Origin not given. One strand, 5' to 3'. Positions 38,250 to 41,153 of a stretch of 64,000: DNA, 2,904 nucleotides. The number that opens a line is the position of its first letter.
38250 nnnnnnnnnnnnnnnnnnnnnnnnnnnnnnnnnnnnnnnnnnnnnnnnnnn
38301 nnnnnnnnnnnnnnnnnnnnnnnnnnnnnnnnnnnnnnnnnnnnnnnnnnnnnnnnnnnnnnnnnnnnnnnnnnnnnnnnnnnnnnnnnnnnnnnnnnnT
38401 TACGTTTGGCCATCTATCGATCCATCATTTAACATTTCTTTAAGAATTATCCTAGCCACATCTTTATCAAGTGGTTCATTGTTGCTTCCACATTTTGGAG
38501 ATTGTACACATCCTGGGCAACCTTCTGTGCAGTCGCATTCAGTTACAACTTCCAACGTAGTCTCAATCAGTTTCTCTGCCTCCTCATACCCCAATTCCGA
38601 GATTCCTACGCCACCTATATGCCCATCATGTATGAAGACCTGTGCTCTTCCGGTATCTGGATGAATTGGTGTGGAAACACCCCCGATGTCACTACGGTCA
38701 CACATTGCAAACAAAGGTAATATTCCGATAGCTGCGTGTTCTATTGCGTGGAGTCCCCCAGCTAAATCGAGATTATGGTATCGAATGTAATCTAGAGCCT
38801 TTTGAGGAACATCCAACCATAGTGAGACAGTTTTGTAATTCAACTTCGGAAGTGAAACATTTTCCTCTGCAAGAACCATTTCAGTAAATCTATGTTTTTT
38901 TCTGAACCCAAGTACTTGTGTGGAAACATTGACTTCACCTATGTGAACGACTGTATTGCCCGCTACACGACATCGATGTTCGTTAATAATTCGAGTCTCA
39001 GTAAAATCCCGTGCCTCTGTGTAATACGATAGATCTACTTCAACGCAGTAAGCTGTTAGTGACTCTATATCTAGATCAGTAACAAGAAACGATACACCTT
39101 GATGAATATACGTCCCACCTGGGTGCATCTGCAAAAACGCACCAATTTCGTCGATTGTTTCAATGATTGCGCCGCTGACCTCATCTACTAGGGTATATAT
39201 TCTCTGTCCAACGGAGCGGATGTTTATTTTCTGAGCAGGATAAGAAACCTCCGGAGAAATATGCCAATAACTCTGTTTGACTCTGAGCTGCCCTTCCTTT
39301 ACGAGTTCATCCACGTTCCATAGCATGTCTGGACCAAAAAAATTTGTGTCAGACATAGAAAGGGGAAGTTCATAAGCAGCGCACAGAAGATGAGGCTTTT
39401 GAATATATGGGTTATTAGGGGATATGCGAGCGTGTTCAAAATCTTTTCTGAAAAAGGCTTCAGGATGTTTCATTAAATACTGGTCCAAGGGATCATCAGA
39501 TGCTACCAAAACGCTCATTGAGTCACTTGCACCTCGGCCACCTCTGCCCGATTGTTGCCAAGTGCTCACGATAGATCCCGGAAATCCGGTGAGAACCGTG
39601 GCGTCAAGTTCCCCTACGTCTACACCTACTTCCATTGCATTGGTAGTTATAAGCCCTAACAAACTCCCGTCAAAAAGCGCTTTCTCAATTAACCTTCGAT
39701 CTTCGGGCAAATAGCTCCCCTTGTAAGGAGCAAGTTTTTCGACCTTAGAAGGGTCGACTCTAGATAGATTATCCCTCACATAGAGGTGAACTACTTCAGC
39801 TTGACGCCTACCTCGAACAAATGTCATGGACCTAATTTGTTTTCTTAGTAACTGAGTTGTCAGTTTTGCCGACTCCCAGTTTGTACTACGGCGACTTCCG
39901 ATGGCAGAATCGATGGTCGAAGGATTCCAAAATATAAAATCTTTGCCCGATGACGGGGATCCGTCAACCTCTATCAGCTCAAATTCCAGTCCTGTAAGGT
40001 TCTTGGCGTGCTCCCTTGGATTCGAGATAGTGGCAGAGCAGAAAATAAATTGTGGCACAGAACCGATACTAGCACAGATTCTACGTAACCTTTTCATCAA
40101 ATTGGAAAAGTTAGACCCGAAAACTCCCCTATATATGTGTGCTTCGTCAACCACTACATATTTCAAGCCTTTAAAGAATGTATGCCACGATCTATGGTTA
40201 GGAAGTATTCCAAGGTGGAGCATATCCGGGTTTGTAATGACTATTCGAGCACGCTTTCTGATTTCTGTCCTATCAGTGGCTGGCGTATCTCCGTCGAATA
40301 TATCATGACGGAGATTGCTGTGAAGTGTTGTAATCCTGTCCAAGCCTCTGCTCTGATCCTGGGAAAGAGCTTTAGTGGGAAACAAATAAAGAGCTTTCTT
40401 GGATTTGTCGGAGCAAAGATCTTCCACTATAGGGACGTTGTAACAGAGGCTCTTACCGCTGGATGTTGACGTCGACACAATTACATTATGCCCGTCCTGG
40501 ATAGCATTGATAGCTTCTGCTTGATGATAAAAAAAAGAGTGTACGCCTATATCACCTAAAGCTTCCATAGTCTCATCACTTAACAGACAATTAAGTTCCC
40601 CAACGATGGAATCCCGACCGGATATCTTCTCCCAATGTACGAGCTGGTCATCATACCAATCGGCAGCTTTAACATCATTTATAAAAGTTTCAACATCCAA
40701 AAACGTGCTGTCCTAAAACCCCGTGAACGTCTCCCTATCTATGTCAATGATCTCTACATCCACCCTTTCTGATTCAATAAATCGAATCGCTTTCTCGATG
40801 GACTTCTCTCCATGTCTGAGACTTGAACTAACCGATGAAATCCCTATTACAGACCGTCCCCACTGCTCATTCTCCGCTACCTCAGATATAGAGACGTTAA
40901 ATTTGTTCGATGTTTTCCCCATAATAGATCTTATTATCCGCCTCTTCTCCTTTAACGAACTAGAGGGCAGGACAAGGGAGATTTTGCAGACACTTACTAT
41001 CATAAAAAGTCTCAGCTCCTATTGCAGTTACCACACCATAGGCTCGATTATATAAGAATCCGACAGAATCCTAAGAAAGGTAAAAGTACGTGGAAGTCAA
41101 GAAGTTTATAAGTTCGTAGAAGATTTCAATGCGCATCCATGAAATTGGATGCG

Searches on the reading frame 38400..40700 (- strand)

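Call 93: search_protein_families(library=pfam, proteins=[window:38400-40700:-], max_evalue=0.00001)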
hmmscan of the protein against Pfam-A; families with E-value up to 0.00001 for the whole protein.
window:38400-40700:- (766 aa): 5 families
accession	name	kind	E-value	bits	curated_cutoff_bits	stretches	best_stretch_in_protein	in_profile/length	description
PF00270.35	DEAD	-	4.8e-32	111.4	26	1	59-228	3-164/167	DEAD/DEAH box helicase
PF09369.15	MZB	-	2.4e-22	79.9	24.2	1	653-732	1-80/80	MrfA Zn-binding domain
PF22982.3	WHD_HRQ1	-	1.2e-13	52.3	27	1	427-496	2-69/70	ATP-dependent helicase HRQ1, winged helix domain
PF00271.37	Helicase_C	-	1.3e-09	38.7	23.5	1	286-389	13-108/110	Helicase conserved C-terminal domain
PF04851.21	ResIII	-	1.2e-06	29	22.5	1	56-191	4-138/164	Type III restriction enzyme, res subunit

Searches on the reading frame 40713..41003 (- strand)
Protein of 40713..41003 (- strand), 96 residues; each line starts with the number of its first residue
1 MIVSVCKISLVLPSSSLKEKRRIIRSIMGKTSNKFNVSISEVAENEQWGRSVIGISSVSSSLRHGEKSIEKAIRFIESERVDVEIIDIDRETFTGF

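Call 93: search_protein_families(library=pfam, proteins=[window:40713-41003:-], max_evalue=0.00001)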
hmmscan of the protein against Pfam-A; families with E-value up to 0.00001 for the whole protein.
window:40713-41003:- (96 aa): 1 family
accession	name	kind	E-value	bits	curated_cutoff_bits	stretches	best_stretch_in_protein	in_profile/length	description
PF04456.17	DUF503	-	4.5e-25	87.7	22.4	1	3-89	1-87/88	Protein of unknown function (DUF503)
